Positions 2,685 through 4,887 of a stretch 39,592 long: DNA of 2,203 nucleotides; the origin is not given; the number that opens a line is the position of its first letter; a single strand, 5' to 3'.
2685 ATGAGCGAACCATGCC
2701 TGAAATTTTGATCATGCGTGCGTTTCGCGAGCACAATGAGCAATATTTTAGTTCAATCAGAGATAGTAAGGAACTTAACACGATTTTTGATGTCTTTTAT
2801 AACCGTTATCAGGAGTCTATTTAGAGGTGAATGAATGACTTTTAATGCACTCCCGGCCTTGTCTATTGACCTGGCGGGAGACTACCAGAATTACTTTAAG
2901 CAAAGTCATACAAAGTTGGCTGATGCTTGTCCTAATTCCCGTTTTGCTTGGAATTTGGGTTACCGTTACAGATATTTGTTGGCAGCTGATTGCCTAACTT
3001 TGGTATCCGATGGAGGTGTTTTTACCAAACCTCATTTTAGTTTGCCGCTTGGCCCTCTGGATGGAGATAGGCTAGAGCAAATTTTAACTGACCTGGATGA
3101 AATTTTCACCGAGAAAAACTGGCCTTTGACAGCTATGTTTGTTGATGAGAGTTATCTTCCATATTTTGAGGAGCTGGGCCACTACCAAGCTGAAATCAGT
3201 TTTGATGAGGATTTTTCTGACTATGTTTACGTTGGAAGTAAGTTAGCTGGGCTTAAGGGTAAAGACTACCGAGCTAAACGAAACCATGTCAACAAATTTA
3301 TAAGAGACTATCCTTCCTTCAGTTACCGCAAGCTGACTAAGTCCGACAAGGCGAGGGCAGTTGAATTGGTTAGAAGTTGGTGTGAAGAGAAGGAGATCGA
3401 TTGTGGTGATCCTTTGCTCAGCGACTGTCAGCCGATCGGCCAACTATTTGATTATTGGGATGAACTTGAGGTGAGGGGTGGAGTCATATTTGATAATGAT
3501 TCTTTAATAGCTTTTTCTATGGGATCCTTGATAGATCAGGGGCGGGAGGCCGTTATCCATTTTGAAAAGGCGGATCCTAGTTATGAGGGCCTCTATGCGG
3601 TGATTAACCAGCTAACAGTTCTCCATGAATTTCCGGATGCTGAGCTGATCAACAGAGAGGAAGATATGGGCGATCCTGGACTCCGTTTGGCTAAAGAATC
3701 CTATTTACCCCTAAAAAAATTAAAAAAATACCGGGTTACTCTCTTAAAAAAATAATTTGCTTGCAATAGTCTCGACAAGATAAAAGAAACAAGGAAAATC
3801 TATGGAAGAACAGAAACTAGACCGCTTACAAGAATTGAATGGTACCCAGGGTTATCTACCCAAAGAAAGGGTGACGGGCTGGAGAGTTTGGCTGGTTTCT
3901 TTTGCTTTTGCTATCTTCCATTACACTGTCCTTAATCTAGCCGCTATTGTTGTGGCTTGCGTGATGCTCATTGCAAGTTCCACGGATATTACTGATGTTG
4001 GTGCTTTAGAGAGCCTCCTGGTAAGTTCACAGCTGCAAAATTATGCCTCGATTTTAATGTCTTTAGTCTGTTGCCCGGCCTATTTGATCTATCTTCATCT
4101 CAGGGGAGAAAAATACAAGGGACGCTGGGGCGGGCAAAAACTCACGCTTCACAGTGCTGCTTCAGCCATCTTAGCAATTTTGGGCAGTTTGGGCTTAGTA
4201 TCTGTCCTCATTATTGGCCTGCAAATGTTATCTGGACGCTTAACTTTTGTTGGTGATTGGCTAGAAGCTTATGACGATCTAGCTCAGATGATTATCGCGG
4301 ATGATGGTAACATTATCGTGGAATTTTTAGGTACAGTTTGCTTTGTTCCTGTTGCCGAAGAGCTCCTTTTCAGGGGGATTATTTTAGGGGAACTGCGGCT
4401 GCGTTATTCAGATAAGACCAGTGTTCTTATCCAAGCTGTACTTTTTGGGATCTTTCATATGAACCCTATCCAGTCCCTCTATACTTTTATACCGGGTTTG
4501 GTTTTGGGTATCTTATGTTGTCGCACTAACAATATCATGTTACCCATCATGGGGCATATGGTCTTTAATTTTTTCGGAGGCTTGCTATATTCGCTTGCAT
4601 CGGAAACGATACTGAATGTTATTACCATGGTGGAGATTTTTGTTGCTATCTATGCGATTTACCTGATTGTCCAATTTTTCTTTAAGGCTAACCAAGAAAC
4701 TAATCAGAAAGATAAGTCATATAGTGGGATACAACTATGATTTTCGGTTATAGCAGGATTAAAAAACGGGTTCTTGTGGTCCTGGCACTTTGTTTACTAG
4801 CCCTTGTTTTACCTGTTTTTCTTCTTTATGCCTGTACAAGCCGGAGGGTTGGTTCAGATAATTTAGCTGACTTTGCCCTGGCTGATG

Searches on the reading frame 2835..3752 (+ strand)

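Call 66: search_protein_families(library=pfam, proteins=[window:2835-3752:+], max_evalue=0.01)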
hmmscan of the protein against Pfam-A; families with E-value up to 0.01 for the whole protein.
window:2835-3752:+ (306 aa): 1 family
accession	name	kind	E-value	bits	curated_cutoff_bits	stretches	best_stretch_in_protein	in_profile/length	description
PF09924.15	LPG_synthase_C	-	2.2e-37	129.2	27.5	1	70-301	49-297/298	Phosphatidylglycerol lysyltransferase, C-terminal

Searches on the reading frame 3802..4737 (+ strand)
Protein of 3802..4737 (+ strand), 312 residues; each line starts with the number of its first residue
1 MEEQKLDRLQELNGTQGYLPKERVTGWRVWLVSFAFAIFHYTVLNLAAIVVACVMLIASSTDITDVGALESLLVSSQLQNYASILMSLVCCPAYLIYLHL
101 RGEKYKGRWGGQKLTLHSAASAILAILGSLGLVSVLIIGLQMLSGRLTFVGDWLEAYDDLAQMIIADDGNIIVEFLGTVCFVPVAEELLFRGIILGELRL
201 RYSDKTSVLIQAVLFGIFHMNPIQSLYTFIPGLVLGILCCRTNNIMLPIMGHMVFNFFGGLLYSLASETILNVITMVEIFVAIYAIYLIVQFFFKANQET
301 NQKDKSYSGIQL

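Call 66: search_protein_families(library=pfam, proteins=[window:3802-4737:+], max_evalue=0.01)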
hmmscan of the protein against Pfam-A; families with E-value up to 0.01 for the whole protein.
window:3802-4737:+ (312 aa): 1 family
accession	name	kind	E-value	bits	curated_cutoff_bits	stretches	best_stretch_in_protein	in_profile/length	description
PF02517.21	Rce1-like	-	1.5e-22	80.1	22.4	1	170-258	3-93/93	Type II CAAX prenyl endopeptidase Rce1-like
